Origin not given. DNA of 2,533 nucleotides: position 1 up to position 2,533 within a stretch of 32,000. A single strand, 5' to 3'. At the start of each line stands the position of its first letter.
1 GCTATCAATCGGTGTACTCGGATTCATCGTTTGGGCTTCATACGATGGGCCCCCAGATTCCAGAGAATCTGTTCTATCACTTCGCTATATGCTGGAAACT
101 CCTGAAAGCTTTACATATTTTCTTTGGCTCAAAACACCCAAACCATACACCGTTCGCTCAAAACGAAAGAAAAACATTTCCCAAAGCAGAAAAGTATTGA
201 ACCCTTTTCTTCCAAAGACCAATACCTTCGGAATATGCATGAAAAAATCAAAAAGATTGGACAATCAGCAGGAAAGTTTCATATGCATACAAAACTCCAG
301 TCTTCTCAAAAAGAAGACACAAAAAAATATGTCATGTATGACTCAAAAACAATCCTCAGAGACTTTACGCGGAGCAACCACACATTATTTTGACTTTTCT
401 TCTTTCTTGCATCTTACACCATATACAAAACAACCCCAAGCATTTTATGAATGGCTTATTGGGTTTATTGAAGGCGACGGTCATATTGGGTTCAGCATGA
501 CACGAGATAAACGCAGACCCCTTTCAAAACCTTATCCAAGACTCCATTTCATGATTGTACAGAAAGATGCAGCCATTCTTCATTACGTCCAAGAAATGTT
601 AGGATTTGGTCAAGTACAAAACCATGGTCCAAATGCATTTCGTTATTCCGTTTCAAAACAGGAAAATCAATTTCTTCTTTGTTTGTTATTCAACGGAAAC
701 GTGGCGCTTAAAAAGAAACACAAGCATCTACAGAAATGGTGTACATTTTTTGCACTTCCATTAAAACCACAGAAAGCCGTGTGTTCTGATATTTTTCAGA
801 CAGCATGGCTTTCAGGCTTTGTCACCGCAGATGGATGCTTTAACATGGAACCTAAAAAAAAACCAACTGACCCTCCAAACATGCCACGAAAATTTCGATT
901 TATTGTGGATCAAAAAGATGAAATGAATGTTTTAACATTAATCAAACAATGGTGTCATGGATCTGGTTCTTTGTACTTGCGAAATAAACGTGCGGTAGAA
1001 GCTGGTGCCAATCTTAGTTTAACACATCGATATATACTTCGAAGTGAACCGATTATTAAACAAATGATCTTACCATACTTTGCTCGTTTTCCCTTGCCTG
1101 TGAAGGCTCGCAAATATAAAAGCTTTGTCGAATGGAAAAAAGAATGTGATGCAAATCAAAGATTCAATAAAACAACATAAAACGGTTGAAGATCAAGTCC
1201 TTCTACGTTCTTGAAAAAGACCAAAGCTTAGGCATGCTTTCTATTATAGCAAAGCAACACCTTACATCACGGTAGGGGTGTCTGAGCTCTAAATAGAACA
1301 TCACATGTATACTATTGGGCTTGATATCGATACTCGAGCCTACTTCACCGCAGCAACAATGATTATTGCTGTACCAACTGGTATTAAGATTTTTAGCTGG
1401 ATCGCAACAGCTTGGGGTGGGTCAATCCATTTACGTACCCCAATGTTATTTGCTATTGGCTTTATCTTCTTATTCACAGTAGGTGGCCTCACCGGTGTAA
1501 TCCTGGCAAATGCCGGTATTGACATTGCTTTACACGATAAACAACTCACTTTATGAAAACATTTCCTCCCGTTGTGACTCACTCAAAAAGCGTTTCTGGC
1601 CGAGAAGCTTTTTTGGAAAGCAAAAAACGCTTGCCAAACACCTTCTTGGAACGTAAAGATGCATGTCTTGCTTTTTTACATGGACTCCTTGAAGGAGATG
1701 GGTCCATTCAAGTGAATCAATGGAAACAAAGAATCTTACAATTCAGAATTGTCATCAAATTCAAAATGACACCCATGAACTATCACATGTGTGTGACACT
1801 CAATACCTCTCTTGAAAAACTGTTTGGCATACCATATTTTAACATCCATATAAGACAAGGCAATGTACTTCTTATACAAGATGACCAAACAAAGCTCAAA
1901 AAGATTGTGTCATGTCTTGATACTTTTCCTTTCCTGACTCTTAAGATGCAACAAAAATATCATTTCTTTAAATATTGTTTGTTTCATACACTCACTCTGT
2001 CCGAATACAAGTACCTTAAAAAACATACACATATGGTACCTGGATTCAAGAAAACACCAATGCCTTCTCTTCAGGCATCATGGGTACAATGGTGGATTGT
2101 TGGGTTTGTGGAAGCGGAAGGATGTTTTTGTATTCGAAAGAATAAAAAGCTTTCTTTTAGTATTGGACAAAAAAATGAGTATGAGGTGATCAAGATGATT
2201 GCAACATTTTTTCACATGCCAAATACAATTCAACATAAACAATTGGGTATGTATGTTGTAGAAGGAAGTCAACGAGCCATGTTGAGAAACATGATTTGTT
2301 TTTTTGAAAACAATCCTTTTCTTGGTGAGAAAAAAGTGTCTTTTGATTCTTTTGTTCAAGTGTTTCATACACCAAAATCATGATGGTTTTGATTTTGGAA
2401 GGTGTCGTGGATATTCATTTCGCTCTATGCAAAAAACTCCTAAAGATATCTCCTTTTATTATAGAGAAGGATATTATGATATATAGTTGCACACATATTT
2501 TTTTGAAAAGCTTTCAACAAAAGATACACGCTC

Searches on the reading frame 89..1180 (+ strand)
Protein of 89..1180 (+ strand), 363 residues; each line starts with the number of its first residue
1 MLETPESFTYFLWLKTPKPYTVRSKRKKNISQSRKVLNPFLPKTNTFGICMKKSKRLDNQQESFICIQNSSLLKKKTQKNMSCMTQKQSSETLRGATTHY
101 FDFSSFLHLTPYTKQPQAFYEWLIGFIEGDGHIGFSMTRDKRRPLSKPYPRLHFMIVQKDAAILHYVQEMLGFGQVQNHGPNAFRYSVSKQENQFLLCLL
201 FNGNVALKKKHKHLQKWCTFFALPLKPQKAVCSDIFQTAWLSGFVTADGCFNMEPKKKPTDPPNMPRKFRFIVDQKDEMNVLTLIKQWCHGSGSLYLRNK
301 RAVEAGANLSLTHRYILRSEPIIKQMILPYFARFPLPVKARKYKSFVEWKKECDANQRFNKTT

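Call 14: search_protein_families(library=pfam, proteins=[window:89-1180:+])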
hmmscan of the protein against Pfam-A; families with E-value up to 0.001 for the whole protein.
window:89-1180:+ (363 aa): 1 family
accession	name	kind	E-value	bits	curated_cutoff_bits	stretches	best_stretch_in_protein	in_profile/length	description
PF00961.24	LAGLIDADG_1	-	3.7e-23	82.8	23.1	2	123-219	1-100/102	LAGLIDADG endonuclease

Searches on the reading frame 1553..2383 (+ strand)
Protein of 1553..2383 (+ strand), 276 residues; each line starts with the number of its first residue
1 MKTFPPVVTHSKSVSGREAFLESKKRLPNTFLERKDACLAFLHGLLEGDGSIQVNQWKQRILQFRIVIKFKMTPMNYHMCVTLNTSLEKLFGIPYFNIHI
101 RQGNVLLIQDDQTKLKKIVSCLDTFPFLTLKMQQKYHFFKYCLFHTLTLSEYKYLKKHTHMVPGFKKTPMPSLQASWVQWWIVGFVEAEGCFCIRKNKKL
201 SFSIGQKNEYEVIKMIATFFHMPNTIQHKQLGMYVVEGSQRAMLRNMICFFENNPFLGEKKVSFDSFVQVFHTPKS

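Call 14: search_protein_families(library=pfam, proteins=[window:1553-2383:+])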
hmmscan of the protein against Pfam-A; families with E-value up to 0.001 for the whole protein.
window:1553-2383:+ (276 aa): 2 families
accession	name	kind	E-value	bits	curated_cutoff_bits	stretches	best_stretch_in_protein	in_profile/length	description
PF00961.24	LAGLIDADG_1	-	2.8e-18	67.1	23.1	2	182-270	1-101/102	LAGLIDADG endonuclease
PF14528.11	LAGLIDADG_3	-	0.00072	20.2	22.5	0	38-60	3-25/82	LAGLIDADG-like domain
